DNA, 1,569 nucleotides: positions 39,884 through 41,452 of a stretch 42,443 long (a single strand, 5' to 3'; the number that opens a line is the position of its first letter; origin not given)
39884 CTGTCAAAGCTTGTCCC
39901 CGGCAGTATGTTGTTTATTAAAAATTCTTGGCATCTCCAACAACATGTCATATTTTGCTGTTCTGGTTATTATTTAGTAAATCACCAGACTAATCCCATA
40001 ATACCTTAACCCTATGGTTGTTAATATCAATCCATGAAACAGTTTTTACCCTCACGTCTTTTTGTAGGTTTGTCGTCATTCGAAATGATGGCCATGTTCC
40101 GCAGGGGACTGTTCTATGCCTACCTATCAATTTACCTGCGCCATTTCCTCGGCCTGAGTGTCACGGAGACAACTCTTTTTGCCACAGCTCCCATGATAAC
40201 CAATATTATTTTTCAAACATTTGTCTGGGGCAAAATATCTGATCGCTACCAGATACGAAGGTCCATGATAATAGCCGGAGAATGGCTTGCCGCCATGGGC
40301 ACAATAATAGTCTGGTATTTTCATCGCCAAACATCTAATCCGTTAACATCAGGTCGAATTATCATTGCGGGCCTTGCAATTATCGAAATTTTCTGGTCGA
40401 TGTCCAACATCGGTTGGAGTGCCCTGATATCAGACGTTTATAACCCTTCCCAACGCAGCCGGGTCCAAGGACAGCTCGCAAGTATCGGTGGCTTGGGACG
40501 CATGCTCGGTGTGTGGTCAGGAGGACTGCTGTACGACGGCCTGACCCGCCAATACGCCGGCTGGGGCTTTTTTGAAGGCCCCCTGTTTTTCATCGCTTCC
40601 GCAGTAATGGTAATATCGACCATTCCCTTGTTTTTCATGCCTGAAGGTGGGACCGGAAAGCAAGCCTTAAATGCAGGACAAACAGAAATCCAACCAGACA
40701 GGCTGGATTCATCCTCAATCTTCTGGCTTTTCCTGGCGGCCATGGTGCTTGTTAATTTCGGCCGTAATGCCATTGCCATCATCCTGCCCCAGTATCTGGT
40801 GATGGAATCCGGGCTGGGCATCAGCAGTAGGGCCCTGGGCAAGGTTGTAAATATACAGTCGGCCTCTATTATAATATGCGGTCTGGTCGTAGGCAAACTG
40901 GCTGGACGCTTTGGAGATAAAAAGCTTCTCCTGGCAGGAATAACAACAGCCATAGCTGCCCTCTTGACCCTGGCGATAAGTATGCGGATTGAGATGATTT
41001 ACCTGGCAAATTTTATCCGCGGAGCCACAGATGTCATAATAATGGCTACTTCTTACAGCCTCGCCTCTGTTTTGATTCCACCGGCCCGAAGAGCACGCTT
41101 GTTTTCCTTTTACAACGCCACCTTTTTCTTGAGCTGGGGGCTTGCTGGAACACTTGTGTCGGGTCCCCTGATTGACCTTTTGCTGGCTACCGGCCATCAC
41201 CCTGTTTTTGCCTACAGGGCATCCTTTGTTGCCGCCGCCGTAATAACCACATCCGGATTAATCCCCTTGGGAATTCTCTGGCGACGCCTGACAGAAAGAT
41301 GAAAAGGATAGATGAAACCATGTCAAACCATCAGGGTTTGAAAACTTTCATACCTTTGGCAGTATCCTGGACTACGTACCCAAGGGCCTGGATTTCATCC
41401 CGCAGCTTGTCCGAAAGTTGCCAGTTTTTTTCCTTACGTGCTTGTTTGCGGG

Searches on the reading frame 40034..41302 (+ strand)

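Call 81: search_protein_families(library=pfam, proteins=[window:40034-41302:+], max_evalue=0.0001)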
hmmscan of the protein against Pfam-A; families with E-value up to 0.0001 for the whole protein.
window:40034-41302:+ (422 aa): 2 families
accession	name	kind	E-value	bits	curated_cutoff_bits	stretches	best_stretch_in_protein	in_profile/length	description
PF07690.21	MFS_1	-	7.1e-44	150.6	33.4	2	18-371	6-346/347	Major Facilitator Superfamily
PF12832.13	MFS_1_like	-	2.5e-16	60.1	25.2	1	25-382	16-364/373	MFS_1 like family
